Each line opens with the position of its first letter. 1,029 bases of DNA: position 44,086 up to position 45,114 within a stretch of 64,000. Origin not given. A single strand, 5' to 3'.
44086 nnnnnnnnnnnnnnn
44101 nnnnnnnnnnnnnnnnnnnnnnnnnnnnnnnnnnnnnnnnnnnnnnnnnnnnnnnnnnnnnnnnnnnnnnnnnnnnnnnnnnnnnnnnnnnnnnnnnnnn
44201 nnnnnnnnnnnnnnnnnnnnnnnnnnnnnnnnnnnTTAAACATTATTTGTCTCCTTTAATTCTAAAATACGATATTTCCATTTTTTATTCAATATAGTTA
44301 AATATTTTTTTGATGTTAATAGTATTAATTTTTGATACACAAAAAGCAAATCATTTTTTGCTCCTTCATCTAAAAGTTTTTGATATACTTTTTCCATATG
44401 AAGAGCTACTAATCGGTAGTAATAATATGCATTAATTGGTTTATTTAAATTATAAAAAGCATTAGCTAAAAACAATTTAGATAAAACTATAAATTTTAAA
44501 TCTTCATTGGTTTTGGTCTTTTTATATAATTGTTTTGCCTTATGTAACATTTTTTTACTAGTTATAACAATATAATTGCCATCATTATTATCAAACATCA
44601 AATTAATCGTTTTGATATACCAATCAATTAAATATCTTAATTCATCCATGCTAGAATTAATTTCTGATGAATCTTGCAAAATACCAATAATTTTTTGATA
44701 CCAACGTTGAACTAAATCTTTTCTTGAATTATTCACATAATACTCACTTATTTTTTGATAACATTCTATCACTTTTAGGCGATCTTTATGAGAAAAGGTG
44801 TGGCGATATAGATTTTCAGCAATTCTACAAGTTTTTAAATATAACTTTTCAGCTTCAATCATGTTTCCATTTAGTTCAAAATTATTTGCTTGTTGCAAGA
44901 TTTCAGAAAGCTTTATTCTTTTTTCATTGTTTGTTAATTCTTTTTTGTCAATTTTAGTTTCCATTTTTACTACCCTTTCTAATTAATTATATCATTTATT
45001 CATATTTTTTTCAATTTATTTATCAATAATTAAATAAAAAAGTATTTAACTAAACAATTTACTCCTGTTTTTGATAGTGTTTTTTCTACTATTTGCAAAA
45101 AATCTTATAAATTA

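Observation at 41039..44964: Uncharacterised operon coupling a LytTR regulator and membrane-protein pair with a small radical SAM enzyme and four unknown membrane or helical proteins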

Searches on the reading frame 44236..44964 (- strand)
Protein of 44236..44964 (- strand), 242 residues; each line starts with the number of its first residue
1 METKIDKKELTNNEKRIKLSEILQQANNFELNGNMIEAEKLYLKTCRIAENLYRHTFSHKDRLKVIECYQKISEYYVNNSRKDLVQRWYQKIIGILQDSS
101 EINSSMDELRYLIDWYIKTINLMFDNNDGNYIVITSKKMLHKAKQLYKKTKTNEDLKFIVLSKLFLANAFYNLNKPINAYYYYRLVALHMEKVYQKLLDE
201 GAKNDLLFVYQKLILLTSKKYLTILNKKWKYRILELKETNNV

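Call 3: search_protein_families(library=pfam, proteins=[window:44236-44964:-], max_evalue=0.1)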
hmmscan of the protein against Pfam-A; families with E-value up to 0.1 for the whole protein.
window:44236-44964:- (242 aa): 2 families
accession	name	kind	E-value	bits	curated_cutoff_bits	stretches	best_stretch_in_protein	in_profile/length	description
PF00929.31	RNase_T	-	0.0043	18.1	24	1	74-171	38-133/164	Exonuclease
PF20547.3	DUF6761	-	0.006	17.1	27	1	87-120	9-42/82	Family of unknown function (DUF6761)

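Call 4: search_protein_families(library=ncbifam, proteins=[window:44236-44964:-], max_evalue=0.1)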
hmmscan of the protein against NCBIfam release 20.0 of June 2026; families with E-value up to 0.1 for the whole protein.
window:44236-44964:- (242 aa): 0 families

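Call 74: search_protein_families(library=padloc, proteins=[window:44236-44964:-], max_evalue=0.01)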
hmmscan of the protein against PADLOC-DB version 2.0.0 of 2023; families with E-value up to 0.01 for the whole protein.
window:44236-44964:- (242 aa): 0 families

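Call 76: search_solved_structures(query=A8, max_evalue=1)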
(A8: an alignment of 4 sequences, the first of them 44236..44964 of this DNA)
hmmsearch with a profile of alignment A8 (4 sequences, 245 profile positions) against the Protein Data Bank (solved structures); distinct sequences matched with E-value up to 1: 6.
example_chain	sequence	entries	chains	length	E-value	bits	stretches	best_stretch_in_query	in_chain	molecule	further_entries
8jar_A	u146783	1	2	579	0.0053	19.4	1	33-90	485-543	Amyloid protein-binding protein 2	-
8jaq_A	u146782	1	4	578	0.0053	19.4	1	33-90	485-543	Amyloid protein-binding protein 2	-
8jal_A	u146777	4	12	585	0.0056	19.3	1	33-90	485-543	Amyloid protein-binding protein 2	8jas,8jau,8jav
9lnt_A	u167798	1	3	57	0.038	16.6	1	20-54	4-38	mAIT03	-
2gry_A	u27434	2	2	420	0.23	14.1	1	193-237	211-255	Kinesin-like protein KIF2 | Kinesin-like protein KIF2A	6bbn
8bd7_S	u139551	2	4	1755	0.44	13.1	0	14-71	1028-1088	Intraflagellar transport protein 172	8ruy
